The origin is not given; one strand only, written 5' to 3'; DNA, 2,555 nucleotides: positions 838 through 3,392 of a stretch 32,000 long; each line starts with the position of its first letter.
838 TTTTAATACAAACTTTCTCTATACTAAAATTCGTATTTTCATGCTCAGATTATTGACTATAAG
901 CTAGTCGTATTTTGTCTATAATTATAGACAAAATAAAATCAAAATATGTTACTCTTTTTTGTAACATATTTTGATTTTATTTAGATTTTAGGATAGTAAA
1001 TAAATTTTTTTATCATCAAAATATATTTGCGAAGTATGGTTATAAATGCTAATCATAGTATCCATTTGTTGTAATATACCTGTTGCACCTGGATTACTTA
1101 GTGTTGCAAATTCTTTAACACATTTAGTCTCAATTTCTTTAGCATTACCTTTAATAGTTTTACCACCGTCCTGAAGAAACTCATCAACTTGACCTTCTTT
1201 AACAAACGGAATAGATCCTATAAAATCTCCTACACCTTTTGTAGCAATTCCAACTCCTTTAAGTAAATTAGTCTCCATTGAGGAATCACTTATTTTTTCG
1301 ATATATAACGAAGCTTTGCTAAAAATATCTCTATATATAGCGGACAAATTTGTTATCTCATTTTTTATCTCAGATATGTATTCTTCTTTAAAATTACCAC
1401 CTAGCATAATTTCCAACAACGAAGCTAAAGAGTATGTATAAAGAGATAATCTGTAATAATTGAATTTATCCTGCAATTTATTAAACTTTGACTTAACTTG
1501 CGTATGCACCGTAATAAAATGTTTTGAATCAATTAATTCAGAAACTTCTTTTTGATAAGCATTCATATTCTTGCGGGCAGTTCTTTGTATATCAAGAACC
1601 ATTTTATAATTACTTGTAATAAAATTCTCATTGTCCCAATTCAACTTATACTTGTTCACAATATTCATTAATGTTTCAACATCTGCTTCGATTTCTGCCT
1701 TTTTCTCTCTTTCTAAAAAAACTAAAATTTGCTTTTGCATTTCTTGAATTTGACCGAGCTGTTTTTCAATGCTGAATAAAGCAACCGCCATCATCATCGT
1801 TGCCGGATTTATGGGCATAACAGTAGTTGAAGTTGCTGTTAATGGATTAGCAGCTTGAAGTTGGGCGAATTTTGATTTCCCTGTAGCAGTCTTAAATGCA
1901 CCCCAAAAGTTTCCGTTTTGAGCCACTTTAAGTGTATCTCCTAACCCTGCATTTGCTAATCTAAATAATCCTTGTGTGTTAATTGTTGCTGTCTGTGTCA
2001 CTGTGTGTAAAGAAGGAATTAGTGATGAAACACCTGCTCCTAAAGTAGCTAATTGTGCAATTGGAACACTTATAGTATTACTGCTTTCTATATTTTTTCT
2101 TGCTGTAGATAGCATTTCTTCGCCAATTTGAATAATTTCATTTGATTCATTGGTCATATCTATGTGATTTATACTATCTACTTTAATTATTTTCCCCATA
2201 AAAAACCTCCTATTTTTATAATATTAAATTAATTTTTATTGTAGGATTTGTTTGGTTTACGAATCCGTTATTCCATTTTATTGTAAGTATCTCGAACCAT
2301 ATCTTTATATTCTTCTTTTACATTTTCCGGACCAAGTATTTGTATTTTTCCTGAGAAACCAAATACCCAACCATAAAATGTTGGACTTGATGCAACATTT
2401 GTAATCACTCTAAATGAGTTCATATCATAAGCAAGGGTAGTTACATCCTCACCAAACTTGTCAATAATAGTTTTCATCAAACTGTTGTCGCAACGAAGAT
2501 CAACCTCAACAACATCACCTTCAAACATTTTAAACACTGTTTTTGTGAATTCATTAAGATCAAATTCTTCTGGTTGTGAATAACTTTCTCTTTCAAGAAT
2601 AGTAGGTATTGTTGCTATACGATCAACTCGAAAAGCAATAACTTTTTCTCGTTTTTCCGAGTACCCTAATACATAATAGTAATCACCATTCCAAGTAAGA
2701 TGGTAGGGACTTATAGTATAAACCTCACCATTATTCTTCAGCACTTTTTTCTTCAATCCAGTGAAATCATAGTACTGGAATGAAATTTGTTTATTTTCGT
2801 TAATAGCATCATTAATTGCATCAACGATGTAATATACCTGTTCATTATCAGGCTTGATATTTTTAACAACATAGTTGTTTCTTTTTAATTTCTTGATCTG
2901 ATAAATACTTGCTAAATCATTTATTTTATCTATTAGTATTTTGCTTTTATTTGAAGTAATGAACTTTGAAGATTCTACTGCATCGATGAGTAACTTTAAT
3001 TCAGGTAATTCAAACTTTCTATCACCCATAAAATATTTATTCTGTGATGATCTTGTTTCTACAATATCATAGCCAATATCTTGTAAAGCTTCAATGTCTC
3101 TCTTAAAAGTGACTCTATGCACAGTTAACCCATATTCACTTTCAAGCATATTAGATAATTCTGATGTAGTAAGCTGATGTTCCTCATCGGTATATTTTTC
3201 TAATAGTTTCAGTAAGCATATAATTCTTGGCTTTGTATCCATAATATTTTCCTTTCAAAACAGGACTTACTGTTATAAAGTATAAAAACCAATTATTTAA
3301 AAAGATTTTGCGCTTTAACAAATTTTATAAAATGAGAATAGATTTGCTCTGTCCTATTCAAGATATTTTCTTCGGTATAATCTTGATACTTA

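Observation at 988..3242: WYL (BrxR/CapW-like) regulator followed by a 403-aa protein with no recognisable domain: candidate new defence effector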

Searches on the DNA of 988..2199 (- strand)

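Call 60: search_rna_families(sources=[L096, L104, L119, L149, L030], threshold=gathering)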
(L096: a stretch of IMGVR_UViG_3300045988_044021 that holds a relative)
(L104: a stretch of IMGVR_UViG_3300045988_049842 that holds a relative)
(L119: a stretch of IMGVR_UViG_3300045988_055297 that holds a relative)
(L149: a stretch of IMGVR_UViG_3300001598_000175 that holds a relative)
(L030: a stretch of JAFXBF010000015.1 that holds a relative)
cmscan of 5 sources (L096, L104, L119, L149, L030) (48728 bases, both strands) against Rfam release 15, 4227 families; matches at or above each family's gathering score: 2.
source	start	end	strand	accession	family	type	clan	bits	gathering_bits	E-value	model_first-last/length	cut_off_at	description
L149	1913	1981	-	RF00005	tRNA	Gene; tRNA;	CL00001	54.6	29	4e-09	1-71/71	no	tRNA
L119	2651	2719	+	RF00005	tRNA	Gene; tRNA;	CL00001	39.6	29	5.4e-05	1-71/71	no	tRNA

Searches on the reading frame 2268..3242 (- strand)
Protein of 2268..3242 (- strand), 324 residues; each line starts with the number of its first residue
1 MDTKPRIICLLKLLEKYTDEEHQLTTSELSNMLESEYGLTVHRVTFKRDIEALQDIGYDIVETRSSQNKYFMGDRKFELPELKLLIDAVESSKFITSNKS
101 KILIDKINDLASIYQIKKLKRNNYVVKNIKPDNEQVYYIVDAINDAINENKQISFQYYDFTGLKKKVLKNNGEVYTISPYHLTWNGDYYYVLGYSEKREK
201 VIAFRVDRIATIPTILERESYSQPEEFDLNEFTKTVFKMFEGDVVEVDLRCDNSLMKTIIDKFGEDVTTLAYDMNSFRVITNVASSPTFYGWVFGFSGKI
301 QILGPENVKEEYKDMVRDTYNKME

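Call 5: search_protein_families(library=pfam, proteins=[window:2268-3242:-], max_evalue=1)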
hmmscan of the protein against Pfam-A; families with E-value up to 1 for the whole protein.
window:2268-3242:- (324 aa): 7 families
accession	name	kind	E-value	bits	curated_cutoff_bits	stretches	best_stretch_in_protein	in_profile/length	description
PF13280.12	WYL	-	1.6e-13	50.9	21.8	1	140-211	3-67/70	WYL domain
PF25583.1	WCX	-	4.5e-07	30.6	23.9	1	244-318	2-74/76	WCX domain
PF25376.1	Pre-PUA_NSUN2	-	0.0072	17.2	24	1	106-152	10-57/99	NSUN2 Pre-PUA domain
PF08279.18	HTH_11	-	0.016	15.5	25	1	13-65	5-51/55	HTH domain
PF08863.15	YolD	-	0.02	15.4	27.5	1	115-164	8-57/94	YolD-like protein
PF24471.1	KH_DEAH11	-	0.024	14.7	27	1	253-271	12-30/70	DEAH11-like, KH-domain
PF03413.25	PepSY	-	0.53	11.1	24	0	119-142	28-51/60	Peptidase propeptide and YPEB domain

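Call 6: search_protein_families(library=padloc, proteins=[window:2268-3242:-], max_evalue=1)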
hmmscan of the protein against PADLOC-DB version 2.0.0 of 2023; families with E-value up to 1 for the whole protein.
window:2268-3242:- (324 aa): 4 families
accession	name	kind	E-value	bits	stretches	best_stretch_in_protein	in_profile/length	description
PDLC01652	WYL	-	2.6e-29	100.6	1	132-318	12-160/162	"CAS-I,CAS-II,CAS-III,CAS-IV,CAS-V,CAS-VI; associated_signaling"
PDLC01457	WYL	-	1.6e-20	71.7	1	10-307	6-228/229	"CAS-I,CAS-II,CAS-III,CAS-IV,CAS-V,CAS-VI; associated_signaling"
PDLC01766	Cas3c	-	1.6e-10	37.8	1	121-317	119-310/1009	-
PDLC01197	Cas5b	-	0.0016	16.2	1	44-124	62-143/215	CAS-I-B; effector_G5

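Call 7: search_protein_families(library=ncbifam, proteins=[window:2268-3242:-], max_evalue=1)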
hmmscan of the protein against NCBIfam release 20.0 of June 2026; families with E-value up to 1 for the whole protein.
window:2268-3242:- (324 aa): 3 families
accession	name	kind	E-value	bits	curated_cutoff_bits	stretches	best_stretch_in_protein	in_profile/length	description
TIGR01737.1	FGAM_synth_I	equivalog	0.072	12.4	177.8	1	111-178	122-187/228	phosphoribosylformylglycinamidine synthase I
NF037951.1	spanin2_2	subfamily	0.11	12.6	100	1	85-151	12-78/107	bacteriophage spanin2 family protein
TIGR02023.1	BchP-ChlP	subfamily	0.11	11.4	343.3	1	269-322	183-237/388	geranylgeranyl diphosphate reductase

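Call 8: search_protein_families(library=phrogs, proteins=[window:2268-3242:-], max_evalue=1)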
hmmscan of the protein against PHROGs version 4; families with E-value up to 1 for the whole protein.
window:2268-3242:- (324 aa): 3 families
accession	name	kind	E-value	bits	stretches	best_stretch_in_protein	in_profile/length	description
phrog_13105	-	unknown function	5.7e-08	33.6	1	39-225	29-224/239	-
phrog_13295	-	unknown function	0.19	13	0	124-160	14-50/102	-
phrog_3350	-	unknown function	0.59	11.2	1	136-147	4-15/37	-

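Call 75: find_homologous_proteins(query=window:2268-3242:-, max_evalue=1e-10)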
Query window:2268-3242:- (324 aa): 5244 proteins with E <= 1e-10 among 8000 candidates; the best 120 are listed.
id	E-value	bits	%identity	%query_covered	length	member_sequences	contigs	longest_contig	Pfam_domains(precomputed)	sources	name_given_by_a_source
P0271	2.7e-201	685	96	98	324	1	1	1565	PF13280.13,PF25583.2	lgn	-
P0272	3.0e-199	679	95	98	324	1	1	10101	PF13280.13,PF25583.2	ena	-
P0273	8.5e-197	671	94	98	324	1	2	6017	PF13280.13,PF25583.2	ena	-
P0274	6.8e-196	668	92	100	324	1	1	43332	PF13280.13,PF25583.2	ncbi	-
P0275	5.2e-190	648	89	99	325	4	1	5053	PF13280.13,PF25583.2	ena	-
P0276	1.5e-185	634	88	98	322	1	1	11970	PF13280.13,PF25583.2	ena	-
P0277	5.9e-177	605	86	94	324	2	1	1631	PF13280.13,PF25583.2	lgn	-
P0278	1.2e-176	604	82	99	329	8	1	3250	PF13280.13,PF25583.2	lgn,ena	-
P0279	7.6e-175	598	80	100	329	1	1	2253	PF13280.13,PF25583.2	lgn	-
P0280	2.4e-172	590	90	90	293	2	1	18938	PF13280.13,PF25583.2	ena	-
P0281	2.4e-169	580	78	100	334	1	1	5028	PF13280.13,PF25583.2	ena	-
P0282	6.8e-169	579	77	99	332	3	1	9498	PF13280.13,PF25583.2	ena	-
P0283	1.1e-168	578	77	100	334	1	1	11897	PF13280.13,PF25583.2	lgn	-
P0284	4.0e-168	576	77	99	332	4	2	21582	PF13280.13,PF25583.2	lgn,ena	-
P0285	1.4e-167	575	79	100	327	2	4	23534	PF13280.13,PF25583.2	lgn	-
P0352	1.9e-141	489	67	100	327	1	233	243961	PF13280.13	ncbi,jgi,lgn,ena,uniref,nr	ncbi:WYL domain-containing transcriptional regulator [[Clostridium] innocuum]|uniref:helix-turn-heli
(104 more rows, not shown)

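Call 76: find_encoding_contigs(protein=P0274, flank=8000, max_places=2)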
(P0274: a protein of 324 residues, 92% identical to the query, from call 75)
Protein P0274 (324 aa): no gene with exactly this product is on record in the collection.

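Call 77: find_encoding_contigs(protein=P0285, flank=6000, max_places=3)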
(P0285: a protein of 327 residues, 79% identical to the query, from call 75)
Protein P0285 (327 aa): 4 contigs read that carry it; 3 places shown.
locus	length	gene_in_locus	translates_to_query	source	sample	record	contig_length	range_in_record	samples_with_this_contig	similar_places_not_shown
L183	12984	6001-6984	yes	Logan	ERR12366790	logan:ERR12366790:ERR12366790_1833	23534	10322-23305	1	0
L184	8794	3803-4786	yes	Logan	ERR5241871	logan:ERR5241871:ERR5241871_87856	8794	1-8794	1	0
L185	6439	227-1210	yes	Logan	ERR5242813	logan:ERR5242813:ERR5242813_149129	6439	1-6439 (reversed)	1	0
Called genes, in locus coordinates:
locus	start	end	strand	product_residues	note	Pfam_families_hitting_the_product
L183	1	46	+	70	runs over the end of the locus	PF13443:HTH_26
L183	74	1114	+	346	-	PF01555:N6_N4_Mtase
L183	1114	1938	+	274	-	PF01555:N6_N4_Mtase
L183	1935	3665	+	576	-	-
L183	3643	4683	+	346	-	PF12838:Fer4_7 (faint), PF13237:Fer4_10 (faint), PF14697:Fer4_21 (weak), PF25160:LdpA_Fe-S-bd, PF00037:Fer4, PF12837:Fer4_6 (weak)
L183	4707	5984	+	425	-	-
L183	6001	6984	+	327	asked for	PF13280:WYL, PF25583:WCX (weak)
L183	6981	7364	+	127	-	-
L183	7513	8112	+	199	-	PF00717:Peptidase_S24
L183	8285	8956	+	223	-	PF06114:Peptidase_M78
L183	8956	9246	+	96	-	-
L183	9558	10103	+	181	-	PF08281:Sigma70_r4_2, PF04545:Sigma70_r4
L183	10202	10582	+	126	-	PF02452:PemK_toxin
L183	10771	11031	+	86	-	PF12728:HTH_17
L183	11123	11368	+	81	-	PF13384:HTH_23 (faint), PF12728:HTH_17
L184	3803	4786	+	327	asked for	PF13280:WYL, PF25583:WCX (weak)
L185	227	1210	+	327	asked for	PF13280:WYL, PF25583:WCX (weak)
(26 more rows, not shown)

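Call 78: find_encoding_contigs(protein=P0352, flank=6000, max_places=4)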
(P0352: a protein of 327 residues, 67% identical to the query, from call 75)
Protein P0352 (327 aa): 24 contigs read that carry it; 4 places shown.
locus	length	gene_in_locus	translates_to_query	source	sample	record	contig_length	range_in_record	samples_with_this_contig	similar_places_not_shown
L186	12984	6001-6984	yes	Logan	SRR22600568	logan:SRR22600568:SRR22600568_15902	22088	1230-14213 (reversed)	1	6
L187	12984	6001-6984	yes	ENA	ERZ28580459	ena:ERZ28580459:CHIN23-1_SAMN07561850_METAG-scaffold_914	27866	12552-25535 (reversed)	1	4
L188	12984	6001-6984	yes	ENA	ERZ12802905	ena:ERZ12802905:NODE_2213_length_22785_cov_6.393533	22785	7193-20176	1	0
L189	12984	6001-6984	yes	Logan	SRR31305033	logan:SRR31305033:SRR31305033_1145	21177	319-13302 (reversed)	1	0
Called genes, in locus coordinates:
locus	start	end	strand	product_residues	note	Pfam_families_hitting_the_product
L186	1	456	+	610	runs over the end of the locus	-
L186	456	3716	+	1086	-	PF00270:DEAD (faint), PF04851:ResIII (weak), PF00271:Helicase_C (weak)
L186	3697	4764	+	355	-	-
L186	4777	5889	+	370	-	PF03747:ADP_ribosyl_GH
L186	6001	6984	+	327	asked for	PF13280:WYL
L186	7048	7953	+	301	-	-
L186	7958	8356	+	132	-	PF08797:HIRAN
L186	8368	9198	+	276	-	-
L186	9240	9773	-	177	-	PF06114:Peptidase_M78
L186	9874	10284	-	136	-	PF12844:HTH_19, PF01381:HTH_3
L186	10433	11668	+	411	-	PF00817:IMS, PF21999:IMS_HHH_1 (faint), PF11799:IMS_C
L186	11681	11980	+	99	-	-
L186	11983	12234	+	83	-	-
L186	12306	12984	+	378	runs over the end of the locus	PF13102:Phage_int_SAM_5 (weak), PF14659:Phage_int_SAM_3 (weak), PF13495:Phage_int_SAM_4 (weak), PF00589:Phage_integrase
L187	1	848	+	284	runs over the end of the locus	PF02195:ParB_N, PF17762:HTH_ParB (weak)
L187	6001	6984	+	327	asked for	PF13280:WYL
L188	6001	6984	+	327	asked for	PF13280:WYL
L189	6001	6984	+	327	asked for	PF13280:WYL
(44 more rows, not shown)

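Call 89: list_cluster_members(proteins=[P0274, P0001, P0018, P0352])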
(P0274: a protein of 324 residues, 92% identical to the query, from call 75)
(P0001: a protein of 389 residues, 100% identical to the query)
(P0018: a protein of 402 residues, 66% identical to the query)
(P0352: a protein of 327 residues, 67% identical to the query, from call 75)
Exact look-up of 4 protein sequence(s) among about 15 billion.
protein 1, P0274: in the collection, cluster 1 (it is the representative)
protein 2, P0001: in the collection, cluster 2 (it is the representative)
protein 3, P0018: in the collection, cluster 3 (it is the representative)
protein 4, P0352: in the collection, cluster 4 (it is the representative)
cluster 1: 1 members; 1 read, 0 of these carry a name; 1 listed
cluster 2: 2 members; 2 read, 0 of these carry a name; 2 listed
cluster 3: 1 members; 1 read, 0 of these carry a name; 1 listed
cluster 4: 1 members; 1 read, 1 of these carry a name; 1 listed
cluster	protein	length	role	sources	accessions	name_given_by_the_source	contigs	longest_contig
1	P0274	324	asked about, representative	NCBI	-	-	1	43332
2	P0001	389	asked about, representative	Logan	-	-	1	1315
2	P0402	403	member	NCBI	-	-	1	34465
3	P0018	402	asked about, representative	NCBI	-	-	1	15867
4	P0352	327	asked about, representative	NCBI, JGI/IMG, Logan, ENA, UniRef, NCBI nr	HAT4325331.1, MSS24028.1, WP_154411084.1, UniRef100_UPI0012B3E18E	WYL domain-containing transcriptional regulator [[Clostridium] innocuum] | helix-turn-helix transcriptional regulator n=1 Tax=Clostridium innocuum TaxID=1522 ...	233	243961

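Call 92: search_solved_structures(query=window:2268-3242:-, max_evalue=0.01)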
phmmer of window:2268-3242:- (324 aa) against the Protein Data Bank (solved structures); distinct sequences matched with E-value up to 0.01: 0.

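Call 93: search_solved_structures(query=window:2268-3242:-, max_evalue=10)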
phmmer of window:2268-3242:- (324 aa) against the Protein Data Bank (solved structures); distinct sequences matched with E-value up to 10: 6.
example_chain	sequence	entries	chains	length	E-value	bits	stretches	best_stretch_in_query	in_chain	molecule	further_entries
7p5x_AX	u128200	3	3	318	0.087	15.3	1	124-308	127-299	PafC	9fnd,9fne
6sj9_A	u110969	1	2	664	0.15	14.5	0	171-229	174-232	Proteasome accessory factor B/C (PafBC)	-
7u02_B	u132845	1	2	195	0.27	13.7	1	172-311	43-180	WYL domain-containing protein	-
7tzv_A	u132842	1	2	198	0.28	13.6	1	172-311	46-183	WYL domain-containing protein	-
9cu3_B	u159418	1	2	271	0.62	12.5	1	172-311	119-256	WYL domain-containing protein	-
8bl3_A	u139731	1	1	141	1.1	11.7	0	239-287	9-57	scIg12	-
